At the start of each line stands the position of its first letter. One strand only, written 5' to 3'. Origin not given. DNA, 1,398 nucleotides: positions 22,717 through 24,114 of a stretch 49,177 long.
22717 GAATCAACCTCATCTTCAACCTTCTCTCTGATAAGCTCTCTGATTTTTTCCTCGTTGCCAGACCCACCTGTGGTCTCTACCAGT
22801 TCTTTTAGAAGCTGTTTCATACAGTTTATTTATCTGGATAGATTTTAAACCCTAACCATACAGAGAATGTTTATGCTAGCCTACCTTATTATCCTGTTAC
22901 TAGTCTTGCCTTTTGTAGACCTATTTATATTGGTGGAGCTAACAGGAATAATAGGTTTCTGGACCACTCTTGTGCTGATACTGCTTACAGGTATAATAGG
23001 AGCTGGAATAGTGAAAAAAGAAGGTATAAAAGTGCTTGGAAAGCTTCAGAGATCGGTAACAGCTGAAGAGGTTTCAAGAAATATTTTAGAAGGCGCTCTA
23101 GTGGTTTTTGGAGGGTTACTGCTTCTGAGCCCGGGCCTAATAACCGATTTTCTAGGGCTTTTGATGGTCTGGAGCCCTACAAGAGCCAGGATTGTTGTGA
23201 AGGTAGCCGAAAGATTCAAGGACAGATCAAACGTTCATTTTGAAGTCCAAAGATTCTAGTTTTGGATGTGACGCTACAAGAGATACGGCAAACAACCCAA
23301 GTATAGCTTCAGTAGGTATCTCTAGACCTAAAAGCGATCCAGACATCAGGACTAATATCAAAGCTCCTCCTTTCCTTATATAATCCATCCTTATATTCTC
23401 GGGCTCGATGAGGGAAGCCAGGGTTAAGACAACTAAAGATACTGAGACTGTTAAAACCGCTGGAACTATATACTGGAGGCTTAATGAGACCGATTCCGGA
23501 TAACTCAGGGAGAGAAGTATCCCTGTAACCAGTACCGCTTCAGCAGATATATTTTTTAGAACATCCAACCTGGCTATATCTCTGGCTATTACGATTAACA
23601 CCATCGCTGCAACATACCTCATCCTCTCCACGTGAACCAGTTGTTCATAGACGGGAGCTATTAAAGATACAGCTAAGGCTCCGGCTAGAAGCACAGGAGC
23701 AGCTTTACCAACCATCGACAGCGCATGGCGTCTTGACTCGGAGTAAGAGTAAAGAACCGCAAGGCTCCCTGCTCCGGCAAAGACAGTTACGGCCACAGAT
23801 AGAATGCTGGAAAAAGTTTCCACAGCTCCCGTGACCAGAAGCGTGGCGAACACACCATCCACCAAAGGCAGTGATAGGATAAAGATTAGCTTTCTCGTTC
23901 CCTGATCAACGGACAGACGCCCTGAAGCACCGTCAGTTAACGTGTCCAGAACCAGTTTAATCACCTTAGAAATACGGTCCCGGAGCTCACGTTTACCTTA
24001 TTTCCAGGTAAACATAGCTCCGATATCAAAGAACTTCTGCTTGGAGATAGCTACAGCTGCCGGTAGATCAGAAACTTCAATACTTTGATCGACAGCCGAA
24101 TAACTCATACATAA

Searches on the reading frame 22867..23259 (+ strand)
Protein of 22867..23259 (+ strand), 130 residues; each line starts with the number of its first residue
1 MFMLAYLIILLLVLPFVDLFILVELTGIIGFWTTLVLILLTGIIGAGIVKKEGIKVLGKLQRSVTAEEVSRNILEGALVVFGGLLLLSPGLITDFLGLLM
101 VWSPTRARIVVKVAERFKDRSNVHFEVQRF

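Call 45: search_protein_families(library=pfam, proteins=[window:22867-23259:+], max_evalue=0.0001)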
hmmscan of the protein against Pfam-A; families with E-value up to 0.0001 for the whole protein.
window:22867-23259:+ (130 aa): 1 family
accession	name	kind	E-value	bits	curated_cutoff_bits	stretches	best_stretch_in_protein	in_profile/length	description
PF04186.18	FxsA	-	5.7e-26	91.2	25.2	1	10-113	2-106/109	FxsA cytoplasmic membrane protein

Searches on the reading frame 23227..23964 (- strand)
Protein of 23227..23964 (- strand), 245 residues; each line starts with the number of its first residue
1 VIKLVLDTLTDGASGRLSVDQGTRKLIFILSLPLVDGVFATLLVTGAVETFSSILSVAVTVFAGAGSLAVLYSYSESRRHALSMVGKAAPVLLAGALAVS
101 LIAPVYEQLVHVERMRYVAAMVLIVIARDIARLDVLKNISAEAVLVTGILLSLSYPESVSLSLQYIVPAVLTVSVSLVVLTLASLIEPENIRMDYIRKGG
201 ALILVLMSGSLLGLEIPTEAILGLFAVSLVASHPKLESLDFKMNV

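Call 45: search_protein_families(library=pfam, proteins=[window:23227-23964:-], max_evalue=0.0001)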
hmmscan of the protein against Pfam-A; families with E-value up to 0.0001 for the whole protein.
window:23227-23964:- (245 aa): 1 family
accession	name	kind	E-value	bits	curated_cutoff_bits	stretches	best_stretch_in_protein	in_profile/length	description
PF19107.5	DUF5794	-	1.4e-14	54.8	25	1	92-212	1-128/128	Family of unknown function (DUF5794)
